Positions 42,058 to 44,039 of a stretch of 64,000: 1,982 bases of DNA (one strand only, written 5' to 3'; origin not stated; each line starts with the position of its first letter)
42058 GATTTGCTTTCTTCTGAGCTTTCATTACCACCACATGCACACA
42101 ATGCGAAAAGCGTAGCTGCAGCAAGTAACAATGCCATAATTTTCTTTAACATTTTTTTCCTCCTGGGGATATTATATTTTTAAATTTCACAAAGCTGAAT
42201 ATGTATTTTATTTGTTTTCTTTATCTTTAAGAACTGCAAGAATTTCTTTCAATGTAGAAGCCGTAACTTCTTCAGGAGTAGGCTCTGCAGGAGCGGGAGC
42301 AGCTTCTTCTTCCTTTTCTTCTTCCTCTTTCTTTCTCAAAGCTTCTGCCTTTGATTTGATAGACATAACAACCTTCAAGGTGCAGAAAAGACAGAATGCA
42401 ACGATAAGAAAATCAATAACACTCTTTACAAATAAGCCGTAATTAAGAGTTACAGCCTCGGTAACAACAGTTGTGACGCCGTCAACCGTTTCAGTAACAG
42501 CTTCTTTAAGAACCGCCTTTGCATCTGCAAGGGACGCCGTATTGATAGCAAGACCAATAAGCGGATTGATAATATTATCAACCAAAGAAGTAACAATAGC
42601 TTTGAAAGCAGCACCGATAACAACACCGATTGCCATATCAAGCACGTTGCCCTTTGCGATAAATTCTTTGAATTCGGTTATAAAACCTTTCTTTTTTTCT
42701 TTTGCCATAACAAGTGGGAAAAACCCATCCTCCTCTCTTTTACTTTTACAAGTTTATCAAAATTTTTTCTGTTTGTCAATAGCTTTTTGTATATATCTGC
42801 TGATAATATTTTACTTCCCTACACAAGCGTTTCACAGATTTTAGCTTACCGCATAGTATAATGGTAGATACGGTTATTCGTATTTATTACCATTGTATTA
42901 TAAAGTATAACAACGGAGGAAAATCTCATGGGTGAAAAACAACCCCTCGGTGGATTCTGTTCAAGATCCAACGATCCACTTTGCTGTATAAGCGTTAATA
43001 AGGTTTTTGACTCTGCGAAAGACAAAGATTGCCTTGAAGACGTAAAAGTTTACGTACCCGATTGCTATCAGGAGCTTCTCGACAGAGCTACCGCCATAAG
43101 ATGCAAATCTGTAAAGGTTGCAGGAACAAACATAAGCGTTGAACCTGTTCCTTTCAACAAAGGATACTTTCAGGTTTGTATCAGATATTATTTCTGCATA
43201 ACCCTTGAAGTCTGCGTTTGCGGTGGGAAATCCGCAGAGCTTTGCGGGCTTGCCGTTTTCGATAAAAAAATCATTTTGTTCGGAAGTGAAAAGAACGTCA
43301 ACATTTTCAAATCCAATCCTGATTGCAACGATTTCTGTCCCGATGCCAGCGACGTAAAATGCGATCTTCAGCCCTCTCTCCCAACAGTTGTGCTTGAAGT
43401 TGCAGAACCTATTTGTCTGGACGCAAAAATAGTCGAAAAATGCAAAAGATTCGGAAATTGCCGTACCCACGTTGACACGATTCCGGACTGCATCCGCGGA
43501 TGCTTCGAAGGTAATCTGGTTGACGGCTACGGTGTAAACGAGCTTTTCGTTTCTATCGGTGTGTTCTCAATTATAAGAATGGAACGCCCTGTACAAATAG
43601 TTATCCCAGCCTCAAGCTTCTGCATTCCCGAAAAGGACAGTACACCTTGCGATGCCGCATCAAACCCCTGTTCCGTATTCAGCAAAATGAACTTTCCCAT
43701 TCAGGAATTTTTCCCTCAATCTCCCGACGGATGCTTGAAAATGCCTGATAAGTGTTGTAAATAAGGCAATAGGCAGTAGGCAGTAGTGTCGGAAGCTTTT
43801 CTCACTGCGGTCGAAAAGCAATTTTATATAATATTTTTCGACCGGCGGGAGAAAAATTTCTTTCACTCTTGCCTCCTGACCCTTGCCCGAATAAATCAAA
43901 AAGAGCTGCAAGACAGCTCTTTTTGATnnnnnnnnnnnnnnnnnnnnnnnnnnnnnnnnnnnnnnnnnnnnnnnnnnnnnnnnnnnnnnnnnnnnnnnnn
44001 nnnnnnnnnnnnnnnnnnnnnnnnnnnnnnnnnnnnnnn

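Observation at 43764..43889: Unnamed interspersed palindromic repeat family: heptamer arms around an AT-rich hairpin core (most complete of four copies)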

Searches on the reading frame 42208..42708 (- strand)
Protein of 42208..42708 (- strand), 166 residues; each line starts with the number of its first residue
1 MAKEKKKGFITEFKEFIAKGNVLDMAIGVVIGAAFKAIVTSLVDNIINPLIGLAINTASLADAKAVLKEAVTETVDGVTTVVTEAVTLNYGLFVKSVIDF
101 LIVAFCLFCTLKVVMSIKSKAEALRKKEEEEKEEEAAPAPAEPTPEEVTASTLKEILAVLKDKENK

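Call 11: search_protein_families(library=pfam, proteins=[window:42208-42708:-])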
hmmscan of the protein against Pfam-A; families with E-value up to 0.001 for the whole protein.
window:42208-42708:- (166 aa): 1 family
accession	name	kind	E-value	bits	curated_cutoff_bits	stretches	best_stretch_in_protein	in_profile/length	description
PF01741.23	MscL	-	1.5e-36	125.9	27.4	1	9-145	1-110/123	Large-conductance mechanosensitive channel, MscL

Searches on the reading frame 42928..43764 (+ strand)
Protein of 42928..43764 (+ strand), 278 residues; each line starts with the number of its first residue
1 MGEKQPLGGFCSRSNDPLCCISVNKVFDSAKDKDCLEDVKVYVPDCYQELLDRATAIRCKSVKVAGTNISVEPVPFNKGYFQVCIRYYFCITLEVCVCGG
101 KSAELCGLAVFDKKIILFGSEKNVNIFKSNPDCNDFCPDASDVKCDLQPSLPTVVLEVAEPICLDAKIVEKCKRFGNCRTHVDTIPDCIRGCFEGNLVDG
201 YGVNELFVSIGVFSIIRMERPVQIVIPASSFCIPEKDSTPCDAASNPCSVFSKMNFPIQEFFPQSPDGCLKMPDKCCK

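Call 11: search_protein_families(library=pfam, proteins=[window:42928-43764:+])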
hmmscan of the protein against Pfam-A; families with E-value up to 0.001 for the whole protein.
window:42928-43764:+ (278 aa): 0 families

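Call 50: find_encoding_contigs(protein=window:42928-43764:+, flank=3000, max_places=8)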
Protein window:42928-43764:+ (278 aa): 7 contigs read that carry it; 6 places shown.
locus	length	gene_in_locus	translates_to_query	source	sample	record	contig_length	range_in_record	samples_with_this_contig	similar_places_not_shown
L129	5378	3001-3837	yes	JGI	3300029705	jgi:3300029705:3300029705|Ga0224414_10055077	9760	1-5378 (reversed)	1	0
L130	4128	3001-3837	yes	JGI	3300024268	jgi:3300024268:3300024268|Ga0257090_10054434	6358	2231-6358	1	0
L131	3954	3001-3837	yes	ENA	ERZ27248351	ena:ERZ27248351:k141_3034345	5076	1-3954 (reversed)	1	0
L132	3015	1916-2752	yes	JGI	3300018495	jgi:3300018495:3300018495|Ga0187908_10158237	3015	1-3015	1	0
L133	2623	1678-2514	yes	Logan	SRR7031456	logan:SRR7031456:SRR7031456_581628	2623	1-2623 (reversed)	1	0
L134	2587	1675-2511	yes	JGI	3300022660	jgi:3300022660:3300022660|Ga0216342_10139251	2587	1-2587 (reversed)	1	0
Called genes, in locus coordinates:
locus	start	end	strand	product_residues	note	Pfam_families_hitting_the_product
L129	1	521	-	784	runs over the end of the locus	PF13306:LRR_5, PF00404:Dockerin_1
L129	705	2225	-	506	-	PF02638:GHL10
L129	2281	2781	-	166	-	-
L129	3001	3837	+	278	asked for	-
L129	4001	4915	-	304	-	PF00294:PfkB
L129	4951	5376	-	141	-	?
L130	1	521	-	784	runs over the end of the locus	PF13306:LRR_5, PF00404:Dockerin_1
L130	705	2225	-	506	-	PF02638:GHL10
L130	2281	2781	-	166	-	-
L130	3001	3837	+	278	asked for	-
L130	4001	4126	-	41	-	?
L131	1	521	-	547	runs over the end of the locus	?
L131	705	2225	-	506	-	PF02638:GHL10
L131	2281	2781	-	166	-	-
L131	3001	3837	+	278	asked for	-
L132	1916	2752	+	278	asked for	-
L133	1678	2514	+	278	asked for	-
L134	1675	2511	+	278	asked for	-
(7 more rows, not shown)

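Call 52: find_homologous_proteins(query=window:42928-43764:+, max_evalue=1e-10)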
Query window:42928-43764:+ (278 aa): 401 proteins with E <= 1e-10 among 883 candidates; the best 120 are listed.
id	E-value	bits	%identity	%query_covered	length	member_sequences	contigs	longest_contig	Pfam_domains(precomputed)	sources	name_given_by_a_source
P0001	2.7e-165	567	86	99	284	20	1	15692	-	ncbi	-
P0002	5.4e-162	556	85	99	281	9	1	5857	-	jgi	jgi:hypothetical protein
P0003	2.7e-161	554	87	99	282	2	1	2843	-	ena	-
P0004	2.8e-147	508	79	98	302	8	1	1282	-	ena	-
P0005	1.3e-112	394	64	95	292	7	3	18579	-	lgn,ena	-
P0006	4.3e-111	389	63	96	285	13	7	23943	-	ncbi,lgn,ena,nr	ncbi:MAG: hypothetical protein IJB65_08340 [Clostridia bacterium]|nr:hypothetical protein [Clostridi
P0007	5.9e-111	388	64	95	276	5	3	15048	-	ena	-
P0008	1.3e-109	384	62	96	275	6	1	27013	-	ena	-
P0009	3.7e-109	382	60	99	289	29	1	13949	-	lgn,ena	-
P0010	5.8e-109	382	62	96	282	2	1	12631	-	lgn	-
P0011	6.1e-109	382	59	95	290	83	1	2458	-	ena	-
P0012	1.1e-108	381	60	94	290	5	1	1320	-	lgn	-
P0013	3.3e-108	379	59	96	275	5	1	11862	-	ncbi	-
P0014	1.4e-107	377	61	92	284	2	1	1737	-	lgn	-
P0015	6.7e-107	375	59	95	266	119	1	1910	-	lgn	-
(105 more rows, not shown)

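Call 53: find_encoding_contigs(protein=P0002, flank=2500, max_places=3)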
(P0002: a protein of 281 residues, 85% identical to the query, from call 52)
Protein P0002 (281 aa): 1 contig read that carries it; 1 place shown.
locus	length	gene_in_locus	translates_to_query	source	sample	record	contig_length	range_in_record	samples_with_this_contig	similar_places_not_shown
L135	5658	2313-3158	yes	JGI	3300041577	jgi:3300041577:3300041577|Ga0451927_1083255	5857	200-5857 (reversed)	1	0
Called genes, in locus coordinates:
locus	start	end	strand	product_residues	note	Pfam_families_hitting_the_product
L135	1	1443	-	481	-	?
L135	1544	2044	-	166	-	PF01741:MscL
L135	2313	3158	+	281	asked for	-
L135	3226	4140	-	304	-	PF00294:PfkB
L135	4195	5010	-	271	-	-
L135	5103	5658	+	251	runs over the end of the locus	?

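Call 54: find_encoding_contigs(protein=P0003, flank=2500, max_places=3)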
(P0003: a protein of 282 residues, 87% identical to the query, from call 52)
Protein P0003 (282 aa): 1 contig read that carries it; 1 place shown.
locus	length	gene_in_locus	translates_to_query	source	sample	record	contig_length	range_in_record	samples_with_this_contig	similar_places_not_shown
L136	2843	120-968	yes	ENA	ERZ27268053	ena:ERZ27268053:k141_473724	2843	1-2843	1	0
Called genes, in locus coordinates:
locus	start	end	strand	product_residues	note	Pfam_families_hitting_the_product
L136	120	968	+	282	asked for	-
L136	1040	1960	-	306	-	PF00294:PfkB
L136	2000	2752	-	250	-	-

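Call 55: find_encoding_contigs(protein=P0005, flank=2500, max_places=3)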
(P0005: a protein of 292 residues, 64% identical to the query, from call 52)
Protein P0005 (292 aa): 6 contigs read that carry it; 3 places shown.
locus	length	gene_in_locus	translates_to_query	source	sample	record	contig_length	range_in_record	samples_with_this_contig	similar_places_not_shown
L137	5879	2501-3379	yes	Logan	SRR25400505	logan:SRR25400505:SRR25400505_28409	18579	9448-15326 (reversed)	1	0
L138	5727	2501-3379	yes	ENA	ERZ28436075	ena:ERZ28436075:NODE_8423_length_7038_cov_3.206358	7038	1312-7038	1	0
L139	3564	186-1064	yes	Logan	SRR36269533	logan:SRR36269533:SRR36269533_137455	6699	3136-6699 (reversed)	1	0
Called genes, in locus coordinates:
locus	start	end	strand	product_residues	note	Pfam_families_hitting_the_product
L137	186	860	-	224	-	-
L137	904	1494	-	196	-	-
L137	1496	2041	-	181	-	PF07638:Sigma70_ECF (weak), PF04542:Sigma70_r2, PF08281:Sigma70_r4_2, PF04545:Sigma70_r4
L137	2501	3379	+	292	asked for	-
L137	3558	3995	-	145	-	-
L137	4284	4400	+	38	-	-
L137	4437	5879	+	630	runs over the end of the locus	PF01471:PG_binding_1, PF09374:PG_binding_3 (faint), PF01471:PG_binding_1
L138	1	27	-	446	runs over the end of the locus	?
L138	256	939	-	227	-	-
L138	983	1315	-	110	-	-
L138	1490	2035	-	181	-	PF07638:Sigma70_ECF (weak), PF04542:Sigma70_r2, PF08281:Sigma70_r4_2, PF04545:Sigma70_r4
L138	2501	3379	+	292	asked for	-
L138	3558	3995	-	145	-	-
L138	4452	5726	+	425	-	?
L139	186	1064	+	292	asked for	-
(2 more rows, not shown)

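Call 56: find_encoding_contigs(protein=P0006, flank=2500, max_places=3)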
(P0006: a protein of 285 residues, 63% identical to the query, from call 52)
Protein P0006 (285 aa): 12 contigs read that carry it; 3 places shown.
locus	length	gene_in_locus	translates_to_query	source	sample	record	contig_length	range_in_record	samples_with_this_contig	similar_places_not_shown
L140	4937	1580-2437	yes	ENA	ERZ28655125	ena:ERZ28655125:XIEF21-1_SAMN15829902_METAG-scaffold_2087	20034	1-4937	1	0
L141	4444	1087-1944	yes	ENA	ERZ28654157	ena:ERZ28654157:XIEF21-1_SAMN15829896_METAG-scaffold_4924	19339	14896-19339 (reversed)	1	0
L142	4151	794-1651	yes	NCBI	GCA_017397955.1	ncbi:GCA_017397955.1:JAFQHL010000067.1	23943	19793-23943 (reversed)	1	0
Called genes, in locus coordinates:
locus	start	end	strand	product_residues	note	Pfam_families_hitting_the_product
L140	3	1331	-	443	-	?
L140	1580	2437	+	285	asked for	-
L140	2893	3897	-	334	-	PF03590:AsnA, PF00152:tRNA-synt_2 (weak)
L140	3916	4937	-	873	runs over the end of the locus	PF00133:tRNA-synt_1, PF09334:tRNA-synt_1g, PF13603:tRNA-synt_1_2, PF09334:tRNA-synt_1g, PF08264:Anticodon_1, PF10458:Val_tRNA-synt_C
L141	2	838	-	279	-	?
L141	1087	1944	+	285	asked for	-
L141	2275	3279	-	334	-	PF03590:AsnA, PF00152:tRNA-synt_2 (weak)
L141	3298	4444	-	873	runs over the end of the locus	PF00133:tRNA-synt_1, PF09334:tRNA-synt_1g, PF13603:tRNA-synt_1_2, PF09334:tRNA-synt_1g, PF08264:Anticodon_1, PF10458:Val_tRNA-synt_C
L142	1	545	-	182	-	?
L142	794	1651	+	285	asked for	-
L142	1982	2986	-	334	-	PF03590:AsnA, PF00152:tRNA-synt_2 (weak)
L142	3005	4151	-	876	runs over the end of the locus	PF00133:tRNA-synt_1, PF09334:tRNA-synt_1g, PF13603:tRNA-synt_1_2, PF09334:tRNA-synt_1g, PF08264:Anticodon_1, PF10458:Val_tRNA-synt_C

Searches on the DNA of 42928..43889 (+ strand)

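Call 77: search_with_rna_model(model_id=R1, sources=[L135, L136, L137, L138, L139, L140, L141, L142, L143, L144, L145, L146, L129, L130, L131, L132, L133, L134], max_evalue=1)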
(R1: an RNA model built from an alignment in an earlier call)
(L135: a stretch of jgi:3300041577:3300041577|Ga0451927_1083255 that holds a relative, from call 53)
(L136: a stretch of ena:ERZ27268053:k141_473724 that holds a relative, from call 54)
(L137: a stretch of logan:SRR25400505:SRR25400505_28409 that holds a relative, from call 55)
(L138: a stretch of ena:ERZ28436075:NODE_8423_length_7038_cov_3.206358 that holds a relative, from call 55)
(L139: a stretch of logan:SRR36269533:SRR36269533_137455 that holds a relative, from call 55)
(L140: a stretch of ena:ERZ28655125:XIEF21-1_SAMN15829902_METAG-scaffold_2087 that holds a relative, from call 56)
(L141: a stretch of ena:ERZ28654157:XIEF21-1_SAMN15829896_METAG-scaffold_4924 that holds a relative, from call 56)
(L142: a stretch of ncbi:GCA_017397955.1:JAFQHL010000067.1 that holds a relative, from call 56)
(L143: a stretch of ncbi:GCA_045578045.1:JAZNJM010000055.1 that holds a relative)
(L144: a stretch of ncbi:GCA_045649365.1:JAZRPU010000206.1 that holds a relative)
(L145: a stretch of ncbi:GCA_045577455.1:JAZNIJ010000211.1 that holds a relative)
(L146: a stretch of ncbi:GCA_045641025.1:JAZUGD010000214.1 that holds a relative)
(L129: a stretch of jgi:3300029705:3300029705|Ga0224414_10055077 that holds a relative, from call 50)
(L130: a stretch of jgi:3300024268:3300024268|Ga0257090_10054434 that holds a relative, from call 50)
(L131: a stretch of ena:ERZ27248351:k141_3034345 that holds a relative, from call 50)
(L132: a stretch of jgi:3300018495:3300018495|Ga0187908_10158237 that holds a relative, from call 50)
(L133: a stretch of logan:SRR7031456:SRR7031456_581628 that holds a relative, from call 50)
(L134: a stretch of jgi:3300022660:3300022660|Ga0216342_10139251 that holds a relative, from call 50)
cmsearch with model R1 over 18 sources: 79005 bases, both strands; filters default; matches with E-value up to 1: 12.
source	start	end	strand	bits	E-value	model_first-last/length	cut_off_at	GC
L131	3900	3936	+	50.1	2e-09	1-37/37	no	0.38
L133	2577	2613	+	50.1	2e-09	1-37/37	no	0.38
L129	3900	3936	+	49.4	2.9e-09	1-37/37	no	0.32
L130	3900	3936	+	49.4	2.9e-09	1-37/37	no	0.32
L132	2815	2851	+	49.4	2.9e-09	1-37/37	no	0.32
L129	3862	3898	-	45.7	2.6e-08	1-37/37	no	0.43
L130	3862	3898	-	45.7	2.6e-08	1-37/37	no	0.43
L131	3862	3898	-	45.7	2.6e-08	1-37/37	no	0.43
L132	2777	2813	-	45.7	2.6e-08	1-37/37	no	0.43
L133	2539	2575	-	45.7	2.6e-08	1-37/37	no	0.43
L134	2536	2572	-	45.7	2.6e-08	1-37/37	no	0.43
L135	4633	4662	+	15.7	0.92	1-37/37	no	0.27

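Call 89: search_dna_similar(query=window:43764-43889:+, collection=plasmids, mode=distant, max_evalue=0.01, max_rows=10)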
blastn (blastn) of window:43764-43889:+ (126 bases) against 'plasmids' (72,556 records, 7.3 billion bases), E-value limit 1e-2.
No match.

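Call 90: search_dna_similar(query=window:43764-43889:+, collection=phages, mode=distant, max_evalue=0.01, max_rows=10)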
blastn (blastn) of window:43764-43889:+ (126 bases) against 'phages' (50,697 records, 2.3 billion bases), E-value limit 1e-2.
No match.

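Call 97: search_rna_families(sources=[L001, L004, L009, L011, L020, L030, L002, L023, L024, L038, L082, L091, L101, L135, L136, L143, L144, L145, L146, L129], threshold=gathering)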
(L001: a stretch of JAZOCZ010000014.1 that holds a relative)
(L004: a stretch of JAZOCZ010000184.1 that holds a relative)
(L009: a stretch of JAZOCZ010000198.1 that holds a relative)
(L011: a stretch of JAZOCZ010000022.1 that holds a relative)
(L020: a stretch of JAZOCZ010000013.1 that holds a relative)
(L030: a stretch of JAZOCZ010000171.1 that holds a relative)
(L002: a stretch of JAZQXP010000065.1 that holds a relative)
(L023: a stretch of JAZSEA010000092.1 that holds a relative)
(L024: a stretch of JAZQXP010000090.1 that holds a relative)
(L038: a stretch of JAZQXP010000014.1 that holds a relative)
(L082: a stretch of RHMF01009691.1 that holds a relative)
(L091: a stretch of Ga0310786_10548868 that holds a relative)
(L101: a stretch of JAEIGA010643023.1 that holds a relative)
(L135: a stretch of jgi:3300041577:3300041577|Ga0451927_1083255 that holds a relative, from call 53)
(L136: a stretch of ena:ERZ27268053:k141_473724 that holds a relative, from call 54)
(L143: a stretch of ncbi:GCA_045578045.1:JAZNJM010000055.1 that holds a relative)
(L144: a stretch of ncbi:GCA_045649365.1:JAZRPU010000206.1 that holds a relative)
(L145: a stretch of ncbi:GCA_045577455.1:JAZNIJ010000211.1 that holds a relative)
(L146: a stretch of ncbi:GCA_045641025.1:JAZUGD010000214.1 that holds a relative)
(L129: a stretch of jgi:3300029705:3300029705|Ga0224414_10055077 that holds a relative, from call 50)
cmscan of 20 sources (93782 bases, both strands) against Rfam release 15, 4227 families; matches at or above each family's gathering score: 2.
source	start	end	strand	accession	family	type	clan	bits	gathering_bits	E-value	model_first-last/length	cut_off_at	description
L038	1399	1470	-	RF00005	tRNA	Gene; tRNA;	CL00001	68.3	29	1.4e-12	1-71/71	no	tRNA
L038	1283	1364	-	RF00005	tRNA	Gene; tRNA;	CL00001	47.9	29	5.7e-07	1-71/71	no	tRNA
